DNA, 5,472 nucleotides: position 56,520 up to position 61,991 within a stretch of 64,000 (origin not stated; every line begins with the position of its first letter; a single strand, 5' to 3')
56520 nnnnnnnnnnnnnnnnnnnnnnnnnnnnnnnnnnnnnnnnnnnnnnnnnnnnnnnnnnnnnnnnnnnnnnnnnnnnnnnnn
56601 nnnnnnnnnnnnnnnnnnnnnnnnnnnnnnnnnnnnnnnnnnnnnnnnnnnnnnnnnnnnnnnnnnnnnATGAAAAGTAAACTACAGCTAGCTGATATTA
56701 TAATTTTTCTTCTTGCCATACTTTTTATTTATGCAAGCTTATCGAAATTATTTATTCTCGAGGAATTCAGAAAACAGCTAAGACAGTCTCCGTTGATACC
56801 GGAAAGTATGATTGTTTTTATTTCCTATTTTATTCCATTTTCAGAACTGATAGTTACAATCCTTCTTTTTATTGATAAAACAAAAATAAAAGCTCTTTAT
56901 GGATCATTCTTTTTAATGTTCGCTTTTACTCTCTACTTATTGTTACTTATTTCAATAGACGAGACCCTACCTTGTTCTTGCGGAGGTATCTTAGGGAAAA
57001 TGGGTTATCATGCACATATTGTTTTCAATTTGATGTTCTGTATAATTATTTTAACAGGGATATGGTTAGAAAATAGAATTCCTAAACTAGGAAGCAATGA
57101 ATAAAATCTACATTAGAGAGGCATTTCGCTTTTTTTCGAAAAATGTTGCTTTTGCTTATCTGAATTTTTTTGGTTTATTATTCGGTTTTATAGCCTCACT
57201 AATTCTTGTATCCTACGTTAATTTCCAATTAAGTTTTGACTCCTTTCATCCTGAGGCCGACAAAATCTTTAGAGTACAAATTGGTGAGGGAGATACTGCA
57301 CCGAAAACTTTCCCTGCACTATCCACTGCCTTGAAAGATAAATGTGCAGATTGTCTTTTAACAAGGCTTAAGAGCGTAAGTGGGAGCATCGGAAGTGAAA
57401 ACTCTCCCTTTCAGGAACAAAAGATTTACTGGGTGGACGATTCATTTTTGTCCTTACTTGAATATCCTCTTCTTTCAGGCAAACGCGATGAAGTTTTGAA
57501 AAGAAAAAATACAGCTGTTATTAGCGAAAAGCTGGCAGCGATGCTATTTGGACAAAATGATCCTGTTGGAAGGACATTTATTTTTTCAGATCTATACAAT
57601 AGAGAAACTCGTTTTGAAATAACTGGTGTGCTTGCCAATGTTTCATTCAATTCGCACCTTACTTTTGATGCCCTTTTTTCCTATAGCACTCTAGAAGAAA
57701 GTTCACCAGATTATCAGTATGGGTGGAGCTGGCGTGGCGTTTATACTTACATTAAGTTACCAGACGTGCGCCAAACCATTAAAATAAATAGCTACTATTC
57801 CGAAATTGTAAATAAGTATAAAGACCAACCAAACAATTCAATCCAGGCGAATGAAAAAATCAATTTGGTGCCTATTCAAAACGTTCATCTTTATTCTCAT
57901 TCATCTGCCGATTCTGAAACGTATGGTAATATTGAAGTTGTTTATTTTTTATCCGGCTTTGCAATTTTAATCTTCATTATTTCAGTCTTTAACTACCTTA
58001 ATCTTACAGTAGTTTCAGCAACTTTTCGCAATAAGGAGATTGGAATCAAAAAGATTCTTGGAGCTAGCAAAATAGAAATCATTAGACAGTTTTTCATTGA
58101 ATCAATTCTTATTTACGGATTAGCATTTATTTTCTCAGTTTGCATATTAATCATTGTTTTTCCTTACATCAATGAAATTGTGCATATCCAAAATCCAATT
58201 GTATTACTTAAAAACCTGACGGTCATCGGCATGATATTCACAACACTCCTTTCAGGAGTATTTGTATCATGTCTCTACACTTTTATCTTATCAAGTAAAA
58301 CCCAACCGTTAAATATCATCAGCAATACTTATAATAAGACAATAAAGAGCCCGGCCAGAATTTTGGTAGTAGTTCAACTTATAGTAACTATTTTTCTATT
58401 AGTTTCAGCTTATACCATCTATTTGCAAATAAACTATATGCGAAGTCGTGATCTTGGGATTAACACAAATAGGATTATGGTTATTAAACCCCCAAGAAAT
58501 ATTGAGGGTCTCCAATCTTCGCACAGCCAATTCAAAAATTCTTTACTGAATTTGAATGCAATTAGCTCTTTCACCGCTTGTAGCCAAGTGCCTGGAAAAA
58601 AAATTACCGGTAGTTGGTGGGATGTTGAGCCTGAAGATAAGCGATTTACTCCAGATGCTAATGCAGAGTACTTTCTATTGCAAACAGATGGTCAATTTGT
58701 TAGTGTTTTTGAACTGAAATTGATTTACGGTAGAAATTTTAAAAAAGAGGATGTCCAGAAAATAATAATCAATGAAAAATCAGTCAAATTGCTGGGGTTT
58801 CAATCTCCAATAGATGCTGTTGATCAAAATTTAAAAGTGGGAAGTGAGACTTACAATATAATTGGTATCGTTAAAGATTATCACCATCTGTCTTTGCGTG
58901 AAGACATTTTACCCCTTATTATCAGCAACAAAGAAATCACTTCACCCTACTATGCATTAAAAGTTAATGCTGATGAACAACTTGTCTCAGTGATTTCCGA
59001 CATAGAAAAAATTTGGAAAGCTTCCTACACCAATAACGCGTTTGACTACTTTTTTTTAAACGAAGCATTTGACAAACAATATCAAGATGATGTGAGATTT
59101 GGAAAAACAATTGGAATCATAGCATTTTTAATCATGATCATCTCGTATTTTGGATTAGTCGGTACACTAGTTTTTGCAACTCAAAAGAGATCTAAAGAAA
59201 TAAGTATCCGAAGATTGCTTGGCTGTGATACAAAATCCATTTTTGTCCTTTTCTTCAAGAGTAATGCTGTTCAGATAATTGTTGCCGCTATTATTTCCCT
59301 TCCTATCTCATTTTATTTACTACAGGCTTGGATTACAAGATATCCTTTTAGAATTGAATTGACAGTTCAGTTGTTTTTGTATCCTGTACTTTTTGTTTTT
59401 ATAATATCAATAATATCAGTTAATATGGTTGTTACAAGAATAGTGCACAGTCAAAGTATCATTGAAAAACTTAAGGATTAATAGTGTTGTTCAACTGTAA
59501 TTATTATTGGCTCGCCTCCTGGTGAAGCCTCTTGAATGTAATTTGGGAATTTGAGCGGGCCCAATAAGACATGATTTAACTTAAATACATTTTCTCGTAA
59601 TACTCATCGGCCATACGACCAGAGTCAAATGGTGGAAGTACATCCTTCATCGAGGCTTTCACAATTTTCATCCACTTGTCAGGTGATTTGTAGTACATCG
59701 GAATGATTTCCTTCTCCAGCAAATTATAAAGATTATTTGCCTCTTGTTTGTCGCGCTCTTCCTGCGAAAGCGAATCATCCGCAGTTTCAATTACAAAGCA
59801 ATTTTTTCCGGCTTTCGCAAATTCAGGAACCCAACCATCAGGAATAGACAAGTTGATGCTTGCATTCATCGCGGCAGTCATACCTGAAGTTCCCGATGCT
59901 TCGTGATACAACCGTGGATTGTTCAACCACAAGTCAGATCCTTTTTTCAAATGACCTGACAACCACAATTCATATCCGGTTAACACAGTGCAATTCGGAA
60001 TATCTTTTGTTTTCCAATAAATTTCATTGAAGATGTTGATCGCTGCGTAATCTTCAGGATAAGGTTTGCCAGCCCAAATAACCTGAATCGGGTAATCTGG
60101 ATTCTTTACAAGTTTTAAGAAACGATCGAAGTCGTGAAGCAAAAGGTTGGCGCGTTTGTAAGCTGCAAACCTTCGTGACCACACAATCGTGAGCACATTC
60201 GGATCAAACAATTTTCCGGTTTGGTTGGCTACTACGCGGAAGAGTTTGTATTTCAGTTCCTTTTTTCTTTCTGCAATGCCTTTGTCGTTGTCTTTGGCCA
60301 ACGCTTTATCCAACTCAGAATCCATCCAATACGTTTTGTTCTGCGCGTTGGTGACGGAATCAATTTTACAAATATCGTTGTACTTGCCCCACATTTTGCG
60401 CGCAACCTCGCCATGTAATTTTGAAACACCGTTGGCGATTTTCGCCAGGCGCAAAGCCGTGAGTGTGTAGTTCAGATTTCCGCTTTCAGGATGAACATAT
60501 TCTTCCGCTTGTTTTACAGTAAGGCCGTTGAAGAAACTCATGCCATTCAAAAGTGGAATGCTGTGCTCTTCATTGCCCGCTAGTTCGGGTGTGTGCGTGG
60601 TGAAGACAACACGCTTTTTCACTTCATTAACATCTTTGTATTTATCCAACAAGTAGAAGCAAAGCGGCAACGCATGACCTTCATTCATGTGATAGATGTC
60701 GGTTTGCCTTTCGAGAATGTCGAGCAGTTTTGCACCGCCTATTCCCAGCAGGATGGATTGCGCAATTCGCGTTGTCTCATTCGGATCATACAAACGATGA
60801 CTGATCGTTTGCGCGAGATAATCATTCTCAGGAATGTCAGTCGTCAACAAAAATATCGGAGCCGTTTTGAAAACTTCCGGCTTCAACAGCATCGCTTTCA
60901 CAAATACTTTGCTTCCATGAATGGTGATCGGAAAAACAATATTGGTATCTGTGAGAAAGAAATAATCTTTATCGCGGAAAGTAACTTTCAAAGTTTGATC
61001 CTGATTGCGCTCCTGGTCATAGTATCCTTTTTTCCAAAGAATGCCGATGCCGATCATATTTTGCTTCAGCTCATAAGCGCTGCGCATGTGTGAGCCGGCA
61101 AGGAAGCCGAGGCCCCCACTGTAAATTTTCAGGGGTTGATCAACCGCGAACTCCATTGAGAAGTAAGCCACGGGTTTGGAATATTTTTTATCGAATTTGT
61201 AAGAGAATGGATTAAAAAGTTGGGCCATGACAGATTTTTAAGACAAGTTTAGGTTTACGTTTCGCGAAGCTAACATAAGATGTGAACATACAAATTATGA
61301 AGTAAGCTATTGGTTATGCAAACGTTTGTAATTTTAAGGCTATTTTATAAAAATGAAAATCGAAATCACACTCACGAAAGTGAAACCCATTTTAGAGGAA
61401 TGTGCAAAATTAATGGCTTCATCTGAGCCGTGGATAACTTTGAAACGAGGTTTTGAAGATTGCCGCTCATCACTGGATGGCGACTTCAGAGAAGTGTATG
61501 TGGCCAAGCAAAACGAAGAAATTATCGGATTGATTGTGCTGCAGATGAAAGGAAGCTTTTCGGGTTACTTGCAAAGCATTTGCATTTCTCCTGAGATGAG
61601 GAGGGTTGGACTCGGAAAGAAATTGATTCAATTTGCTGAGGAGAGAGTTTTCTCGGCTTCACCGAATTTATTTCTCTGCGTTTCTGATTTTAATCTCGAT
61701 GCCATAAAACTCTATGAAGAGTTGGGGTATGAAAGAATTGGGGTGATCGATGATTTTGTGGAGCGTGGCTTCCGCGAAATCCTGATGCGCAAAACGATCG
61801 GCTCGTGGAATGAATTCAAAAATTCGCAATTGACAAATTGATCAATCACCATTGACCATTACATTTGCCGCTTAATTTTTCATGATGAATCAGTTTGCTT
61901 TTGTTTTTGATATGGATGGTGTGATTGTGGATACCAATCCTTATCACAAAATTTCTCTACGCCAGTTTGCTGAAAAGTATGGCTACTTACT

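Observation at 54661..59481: Uncharacterised five-gene locus: LuxR-type regulator, Cys/Gly-rich secreted peptide, anchored beta-rich protein, MauE-like CxC membrane protein, FtsX permease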

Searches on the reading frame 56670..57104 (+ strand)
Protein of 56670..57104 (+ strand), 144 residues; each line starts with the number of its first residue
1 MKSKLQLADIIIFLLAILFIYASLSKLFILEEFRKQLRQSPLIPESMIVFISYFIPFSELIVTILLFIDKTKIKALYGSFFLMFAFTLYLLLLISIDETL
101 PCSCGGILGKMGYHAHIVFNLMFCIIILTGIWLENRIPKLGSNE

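Call 3: search_protein_families(library=pfam, proteins=[window:56670-57104:+], max_evalue=1)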
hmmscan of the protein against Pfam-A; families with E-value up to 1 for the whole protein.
window:56670-57104:+ (144 aa): 2 families
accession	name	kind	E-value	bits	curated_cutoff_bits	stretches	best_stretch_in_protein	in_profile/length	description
PF07291.16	MauE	-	2.1e-28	99.7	27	1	7-133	4-128/128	Methylamine utilisation protein MauE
PF07681.17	DoxX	-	0.013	16.5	23.6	1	14-86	8-80/85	DoxX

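Call 4: search_protein_families(library=ncbifam, proteins=[window:56670-57104:+], max_evalue=1)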
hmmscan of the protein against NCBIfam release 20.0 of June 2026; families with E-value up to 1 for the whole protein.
window:56670-57104:+ (144 aa): 1 family
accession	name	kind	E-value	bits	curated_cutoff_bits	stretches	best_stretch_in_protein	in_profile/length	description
NF010194.0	PRK13673.1-1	equivalog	0.13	12.9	192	1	109-140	26-57/121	hypothetical protein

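Call 71: find_related_loci(query=A5, collection=metagenome_contigs, flank=6000)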
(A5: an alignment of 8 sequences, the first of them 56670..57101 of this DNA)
Query A5 (144 aa) in metagenome_contigs; peptide patterns used: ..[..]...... (x = any residue, [..] = any of these).
84 stretches matched a pattern; 61 encode a relative of the query (tblastn E <= 1e-3); 61 distinct loci.
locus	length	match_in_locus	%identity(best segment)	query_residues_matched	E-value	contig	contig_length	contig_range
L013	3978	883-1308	57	1-142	6e-49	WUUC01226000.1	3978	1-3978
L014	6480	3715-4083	46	7-131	2e-31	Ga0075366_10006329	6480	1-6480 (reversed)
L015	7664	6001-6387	44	1-131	6e-29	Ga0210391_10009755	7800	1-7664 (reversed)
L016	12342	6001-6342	37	17-131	2e-26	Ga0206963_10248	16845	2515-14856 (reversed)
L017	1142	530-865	43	12-123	1e-26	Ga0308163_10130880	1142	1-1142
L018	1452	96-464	43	7-130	7e-26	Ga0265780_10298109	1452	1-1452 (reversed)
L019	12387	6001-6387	42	2-130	1e-25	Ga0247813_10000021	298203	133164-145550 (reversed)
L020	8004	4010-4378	42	1-124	2e-25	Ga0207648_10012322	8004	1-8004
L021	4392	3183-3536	45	13-130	2e-25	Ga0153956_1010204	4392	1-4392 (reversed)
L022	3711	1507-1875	42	1-124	2e-25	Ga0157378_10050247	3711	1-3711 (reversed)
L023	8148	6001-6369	42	1-124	2e-25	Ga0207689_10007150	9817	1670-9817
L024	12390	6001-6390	43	10-139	2e-25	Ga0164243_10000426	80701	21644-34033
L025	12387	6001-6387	41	2-131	6e-25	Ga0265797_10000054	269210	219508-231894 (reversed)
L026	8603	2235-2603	42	1-124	9e-25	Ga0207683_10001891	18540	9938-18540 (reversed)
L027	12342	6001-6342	45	17-131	3e-23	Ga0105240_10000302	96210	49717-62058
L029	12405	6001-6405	38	1-136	1e-21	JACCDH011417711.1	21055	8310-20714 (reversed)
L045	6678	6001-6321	39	14-120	2e-19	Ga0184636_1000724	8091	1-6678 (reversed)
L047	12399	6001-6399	34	4-136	3e-19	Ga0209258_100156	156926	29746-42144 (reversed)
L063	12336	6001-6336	34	4-116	4e-15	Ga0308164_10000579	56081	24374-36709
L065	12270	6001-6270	49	33-121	4e-14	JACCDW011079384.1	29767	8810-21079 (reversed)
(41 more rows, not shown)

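Call 98: search_protein_families(library=padloc, proteins=[window:56670-57104:+], max_evalue=0.01)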
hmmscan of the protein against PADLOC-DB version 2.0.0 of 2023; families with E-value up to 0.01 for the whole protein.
window:56670-57104:+ (144 aa): 0 families

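Call 108: search_protein_families(library=pfam, proteins=[L026:2665-4839:+, L065:6322-8661:+, L029:6401-8362:+, L063:6374-8767:+, L019:6415-8793:+, L045:2414-4954:+, L047:6563-9748:+], max_evalue=0.001)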
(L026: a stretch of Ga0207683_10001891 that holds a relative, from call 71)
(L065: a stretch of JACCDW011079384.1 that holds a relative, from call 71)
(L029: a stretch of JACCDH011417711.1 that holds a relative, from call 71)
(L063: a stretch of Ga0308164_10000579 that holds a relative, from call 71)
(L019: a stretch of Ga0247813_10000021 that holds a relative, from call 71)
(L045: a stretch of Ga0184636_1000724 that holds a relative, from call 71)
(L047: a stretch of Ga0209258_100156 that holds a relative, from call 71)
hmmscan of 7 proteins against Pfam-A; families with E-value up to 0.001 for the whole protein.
L026:2665-4839:+ (724 aa): 2 families
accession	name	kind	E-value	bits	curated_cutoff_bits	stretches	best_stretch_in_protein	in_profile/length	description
PF14905.12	OMP_b-brl_3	-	3.1e-48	165.3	27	1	313-702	13-408/408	Outer membrane protein beta-barrel family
PF00593.30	TonB_dep_Rec_b-barrel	-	2.2e-06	28.2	27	1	253-605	42-315/436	TonB dependent receptor-like, beta-barrel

L065:6322-8661:+ (779 aa): 3 families
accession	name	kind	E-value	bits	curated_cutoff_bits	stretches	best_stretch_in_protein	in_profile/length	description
PF14905.12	OMP_b-brl_3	-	5.2e-30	105.3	27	1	384-752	28-406/408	Outer membrane protein beta-barrel family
PF13715.12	CarbopepD_reg_2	-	6.8e-09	36.1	32.2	1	28-120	1-88/88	CarboxypepD_reg-like domain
PF13620.12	CarboxypepD_reg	-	2.7e-06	28.1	32.3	1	28-108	2-81/82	Carboxypeptidase regulatory-like domain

L029:6401-8362:+ (653 aa): 1 family
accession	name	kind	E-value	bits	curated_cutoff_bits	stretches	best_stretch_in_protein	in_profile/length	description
PF14905.12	OMP_b-brl_3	-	6.4e-16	58.9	27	1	324-630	89-408/408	Outer membrane protein beta-barrel family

L063:6374-8767:+ (797 aa): 1 family
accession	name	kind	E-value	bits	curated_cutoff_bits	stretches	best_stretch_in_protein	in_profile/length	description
PF14905.12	OMP_b-brl_3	-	8.8e-50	170.4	27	1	375-771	2-408/408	Outer membrane protein beta-barrel family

L019:6415-8793:+ (792 aa): 1 family
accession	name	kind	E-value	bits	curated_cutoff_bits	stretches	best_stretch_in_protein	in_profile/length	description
PF14905.12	OMP_b-brl_3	-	2.5e-64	218.3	27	1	389-768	25-408/408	Outer membrane protein beta-barrel family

L045:2414-4954:+ (846 aa): 4 families
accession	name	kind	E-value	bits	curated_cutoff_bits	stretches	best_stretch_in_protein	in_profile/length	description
PF14905.12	OMP_b-brl_3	-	3.3e-58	198.1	27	1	460-815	46-408/408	Outer membrane protein beta-barrel family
PF13715.12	CarbopepD_reg_2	-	3.4e-06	27.4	32.2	1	92-170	1-74/88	CarboxypepD_reg-like domain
PF07715.20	Plug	-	0.00058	20.8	23.9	0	221-289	45-107/107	TonB-dependent Receptor Plug Domain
PF13620.12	CarboxypepD_reg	-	0.00094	19.9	32.3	0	92-167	2-78/82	Carboxypeptidase regulatory-like domain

L047:6563-9748:+ (1061 aa): 4 families
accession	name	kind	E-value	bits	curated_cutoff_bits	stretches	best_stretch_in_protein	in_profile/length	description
PF00593.30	TonB_dep_Rec_b-barrel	-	4.9e-21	76.5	27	1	391-818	11-392/436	TonB dependent receptor-like, beta-barrel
PF07715.20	Plug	-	3.3e-17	63.4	23.9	1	119-226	2-107/107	TonB-dependent Receptor Plug Domain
PF13715.12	CarbopepD_reg_2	-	2.4e-16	60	32.2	1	32-111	1-88/88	CarboxypepD_reg-like domain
PF13620.12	CarboxypepD_reg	-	5.1e-09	36.8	32.3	1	31-87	1-64/82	Carboxypeptidase regulatory-like domain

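Call 110: search_protein_families(library=pfam, proteins=[L029:2916-3656:-, L027:3321-4049:-, L019:8957-9733:+, L063:3660-4406:-], max_evalue=0.001)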
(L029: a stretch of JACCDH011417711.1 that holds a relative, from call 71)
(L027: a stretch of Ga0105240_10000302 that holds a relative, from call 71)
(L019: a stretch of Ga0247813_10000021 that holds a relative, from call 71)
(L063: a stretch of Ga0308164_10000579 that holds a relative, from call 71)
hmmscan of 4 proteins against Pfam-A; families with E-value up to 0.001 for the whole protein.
L029:2916-3656:- (246 aa): 2 families
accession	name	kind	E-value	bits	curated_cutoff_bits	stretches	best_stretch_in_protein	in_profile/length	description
PF04397.21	LytTR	-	5.4e-17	62.3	22.6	1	152-240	5-95/98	LytTr DNA-binding domain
PF00072.30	Response_reg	-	0.00052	20.6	30.2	0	15-126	2-109/111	Response regulator receiver domain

L027:3321-4049:- (242 aa): 2 families
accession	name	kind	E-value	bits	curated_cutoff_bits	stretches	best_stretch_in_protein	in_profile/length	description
PF04397.21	LytTR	-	1.9e-19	70.1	22.6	1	142-231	2-97/98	LytTr DNA-binding domain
PF00072.30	Response_reg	-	2.5e-13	50.6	30.2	1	7-114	3-111/111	Response regulator receiver domain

L019:8957-9733:+ (258 aa): 2 families
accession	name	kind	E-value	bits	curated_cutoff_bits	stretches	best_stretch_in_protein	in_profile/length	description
PF00072.30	Response_reg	-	2.5e-18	66.7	30.2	1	5-110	2-108/111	Response regulator receiver domain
PF04397.21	LytTR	-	1.5e-16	60.8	22.6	1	146-234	2-94/98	LytTr DNA-binding domain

L063:3660-4406:- (248 aa): 2 families
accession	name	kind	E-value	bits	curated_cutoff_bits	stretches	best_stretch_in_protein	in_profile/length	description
PF04397.21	LytTR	-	2.6e-19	69.7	22.6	1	148-238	2-97/98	LytTr DNA-binding domain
PF00072.30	Response_reg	-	1.5e-17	64.2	30.2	1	6-108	2-105/111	Response regulator receiver domain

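Call 112: search_solved_structures(query=A5, max_evalue=10)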
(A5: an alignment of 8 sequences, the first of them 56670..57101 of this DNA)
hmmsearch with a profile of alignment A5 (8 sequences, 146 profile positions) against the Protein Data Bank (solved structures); distinct sequences matched with E-value up to 10: 4.
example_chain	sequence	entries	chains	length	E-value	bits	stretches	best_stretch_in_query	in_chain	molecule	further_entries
8yrg_R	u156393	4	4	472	0.13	15.4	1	43-138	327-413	Soluble cytochrome b562,Mas-related G-protein coupled receptor member X4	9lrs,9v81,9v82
7s8p_R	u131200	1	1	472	0.14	15.3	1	43-138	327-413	Soluble cytochrome b562,Mas-related G-protein coupled receptor member X4 chimera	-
8k4s_E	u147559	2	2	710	0.44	13.7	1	43-138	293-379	Soluble cytochrome b562,Mas-related G-protein coupled receptor member X4,Green fluorescent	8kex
8zfz_R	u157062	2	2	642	0.81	12.8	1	72-108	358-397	Soluble cytochrome b562,G-protein coupled receptor 4,LgBiT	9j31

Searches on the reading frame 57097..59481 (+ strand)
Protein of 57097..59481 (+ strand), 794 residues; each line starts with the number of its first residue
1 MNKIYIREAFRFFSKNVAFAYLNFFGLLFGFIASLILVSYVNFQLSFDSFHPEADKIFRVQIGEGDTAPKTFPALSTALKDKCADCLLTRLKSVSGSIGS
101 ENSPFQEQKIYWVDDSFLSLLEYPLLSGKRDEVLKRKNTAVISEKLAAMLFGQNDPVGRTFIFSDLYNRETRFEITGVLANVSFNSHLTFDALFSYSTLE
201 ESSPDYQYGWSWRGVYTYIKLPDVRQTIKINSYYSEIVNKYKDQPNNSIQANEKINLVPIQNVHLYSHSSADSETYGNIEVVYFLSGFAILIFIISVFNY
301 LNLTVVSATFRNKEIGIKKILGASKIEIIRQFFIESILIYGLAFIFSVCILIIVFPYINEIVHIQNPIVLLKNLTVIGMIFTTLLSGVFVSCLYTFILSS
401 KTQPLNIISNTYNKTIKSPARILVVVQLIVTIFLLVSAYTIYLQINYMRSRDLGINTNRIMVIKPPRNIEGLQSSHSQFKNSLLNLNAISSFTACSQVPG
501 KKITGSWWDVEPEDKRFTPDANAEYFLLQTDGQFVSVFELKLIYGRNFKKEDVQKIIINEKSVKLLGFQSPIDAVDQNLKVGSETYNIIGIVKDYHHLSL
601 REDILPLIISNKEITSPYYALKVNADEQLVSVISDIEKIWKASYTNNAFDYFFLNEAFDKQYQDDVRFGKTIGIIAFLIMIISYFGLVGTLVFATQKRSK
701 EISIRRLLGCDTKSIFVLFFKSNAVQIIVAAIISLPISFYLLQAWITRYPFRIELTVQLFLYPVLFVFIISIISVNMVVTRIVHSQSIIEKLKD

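Call 3: search_protein_families(library=pfam, proteins=[window:57097-59481:+], max_evalue=1)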
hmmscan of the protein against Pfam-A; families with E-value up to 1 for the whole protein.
window:57097-59481:+ (794 aa): 3 families
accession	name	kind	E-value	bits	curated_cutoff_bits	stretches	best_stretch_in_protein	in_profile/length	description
PF12704.14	MacB_PCD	-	2.6e-24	87.1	27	2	22-225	3-195/207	MacB-like periplasmic core domain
PF02687.27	FtsX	-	2.2e-20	73.3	25.5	2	674-775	2-108/120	FtsX-like permease C-terminal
PF12698.13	ABC2_membrane_3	-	0.00011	21.8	31.6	1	228-393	114-264/347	ABC-2 family transporter protein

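Call 4: search_protein_families(library=ncbifam, proteins=[window:57097-59481:+], max_evalue=1)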
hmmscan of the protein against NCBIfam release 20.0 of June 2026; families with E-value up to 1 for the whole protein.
window:57097-59481:+ (794 aa): 7 families
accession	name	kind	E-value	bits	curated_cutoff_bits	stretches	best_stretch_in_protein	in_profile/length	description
TIGR03434.1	ADOP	subfamily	8.2e-54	183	622.3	2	267-742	265-751/803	ADOP family duplicated permease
NF038008.1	ABC_perm_DarB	equivalog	7.1e-38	130.1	700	1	90-783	88-774/777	darobactin export ABC transporter permease subunit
TIGR02212.1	lolCE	equivalog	2.3e-05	23.5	362.45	2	661-735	257-332/411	lipoprotein-releasing ABC transporter permease subunit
NF007826.0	PRK10535.1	equivalog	3.8e-05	22.1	966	1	283-354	523-598/648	macrolide ABC transporter ATP-binding protein/permease MacB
NF038346.1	FtsX_actino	exception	0.00039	19.9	250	1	286-397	184-300/308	permease-like cell division protein FtsX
NF038347.1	FtsX_Gpos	exception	0.0011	18.5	225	1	288-390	179-282/296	permease-like cell division protein FtsX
NF007505.1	PRK10100.1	equivalog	0.042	13.5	250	1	291-335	128-172/204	biofilm master transcriptional regulator CsgD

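Call 98: search_protein_families(library=padloc, proteins=[window:57097-59481:+], max_evalue=0.01)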
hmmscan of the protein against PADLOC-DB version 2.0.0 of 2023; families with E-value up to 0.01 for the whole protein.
window:57097-59481:+ (794 aa): 0 families

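Call 99: search_solved_structures(query=window:57097-59481:+, max_evalue=0.001)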
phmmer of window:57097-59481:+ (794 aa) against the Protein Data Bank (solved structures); distinct sequences matched with E-value up to 0.001: 4.
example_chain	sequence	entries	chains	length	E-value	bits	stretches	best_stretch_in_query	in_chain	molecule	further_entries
5lil_A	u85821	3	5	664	6.9e-08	35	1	92-394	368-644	Macrolide export ATP-binding/permease protein MacB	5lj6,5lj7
5gko_A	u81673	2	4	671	1.1e-06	31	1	237-389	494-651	Macrolide export ATP-binding/permease protein MacB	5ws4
5xu1_M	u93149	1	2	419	1.9e-06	30.2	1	285-347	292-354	ABC transporter permeae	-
5nik_J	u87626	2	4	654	0.00017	23.8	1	283-352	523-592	Macrolide export ATP-binding/permease protein MacB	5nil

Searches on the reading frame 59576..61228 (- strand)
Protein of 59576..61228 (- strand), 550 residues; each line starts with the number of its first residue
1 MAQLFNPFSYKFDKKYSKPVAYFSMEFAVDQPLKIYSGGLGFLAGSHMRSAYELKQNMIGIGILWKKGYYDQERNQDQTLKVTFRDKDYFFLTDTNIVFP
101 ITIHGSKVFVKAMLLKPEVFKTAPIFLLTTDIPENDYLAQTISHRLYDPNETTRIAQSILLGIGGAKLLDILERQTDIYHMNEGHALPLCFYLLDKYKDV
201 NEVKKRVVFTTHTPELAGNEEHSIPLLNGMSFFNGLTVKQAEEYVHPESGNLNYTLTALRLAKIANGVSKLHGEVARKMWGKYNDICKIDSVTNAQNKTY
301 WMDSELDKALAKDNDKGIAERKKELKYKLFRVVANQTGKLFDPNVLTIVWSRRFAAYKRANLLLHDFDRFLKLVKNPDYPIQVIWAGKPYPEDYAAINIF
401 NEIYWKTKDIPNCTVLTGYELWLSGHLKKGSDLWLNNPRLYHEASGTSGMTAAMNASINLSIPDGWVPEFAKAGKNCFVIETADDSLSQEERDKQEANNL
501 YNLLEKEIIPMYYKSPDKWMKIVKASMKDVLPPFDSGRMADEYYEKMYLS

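Call 78: search_protein_families(library=pfam, proteins=[window:59576-61228:-], max_evalue=0.00001)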
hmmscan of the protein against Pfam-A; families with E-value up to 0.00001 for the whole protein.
window:59576-61228:- (550 aa): 1 family
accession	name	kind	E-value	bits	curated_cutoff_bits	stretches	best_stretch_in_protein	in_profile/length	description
PF00343.26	Phosphorylase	-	6.3e-13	48.3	27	1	315-501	416-617/713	Carbohydrate phosphorylase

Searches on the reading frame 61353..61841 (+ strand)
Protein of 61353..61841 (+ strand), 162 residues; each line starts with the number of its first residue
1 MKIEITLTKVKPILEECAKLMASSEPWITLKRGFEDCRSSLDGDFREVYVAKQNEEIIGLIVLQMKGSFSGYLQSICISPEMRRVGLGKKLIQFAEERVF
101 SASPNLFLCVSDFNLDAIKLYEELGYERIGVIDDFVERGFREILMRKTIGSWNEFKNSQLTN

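Call 110: search_protein_families(library=pfam, proteins=[window:61353-61841:+], max_evalue=0.001)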
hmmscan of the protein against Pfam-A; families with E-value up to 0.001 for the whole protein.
window:61353-61841:+ (162 aa): 4 families
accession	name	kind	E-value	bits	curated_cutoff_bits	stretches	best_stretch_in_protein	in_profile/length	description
PF00583.31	Acetyltransf_1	-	9.5e-16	58.6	20.7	1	42-126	29-116/116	Acetyltransferase (GNAT) family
PF13508.13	Acetyltransf_7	-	8e-13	49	27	1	46-127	3-83/84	Acetyltransferase (GNAT) domain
PF13673.13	Acetyltransf_10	-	1e-11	45.4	23.6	1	47-148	32-127/128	Acetyltransferase (GNAT) domain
PF08445.16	FR47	-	9.9e-09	35.5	22.1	1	70-129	21-80/86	FR47-like protein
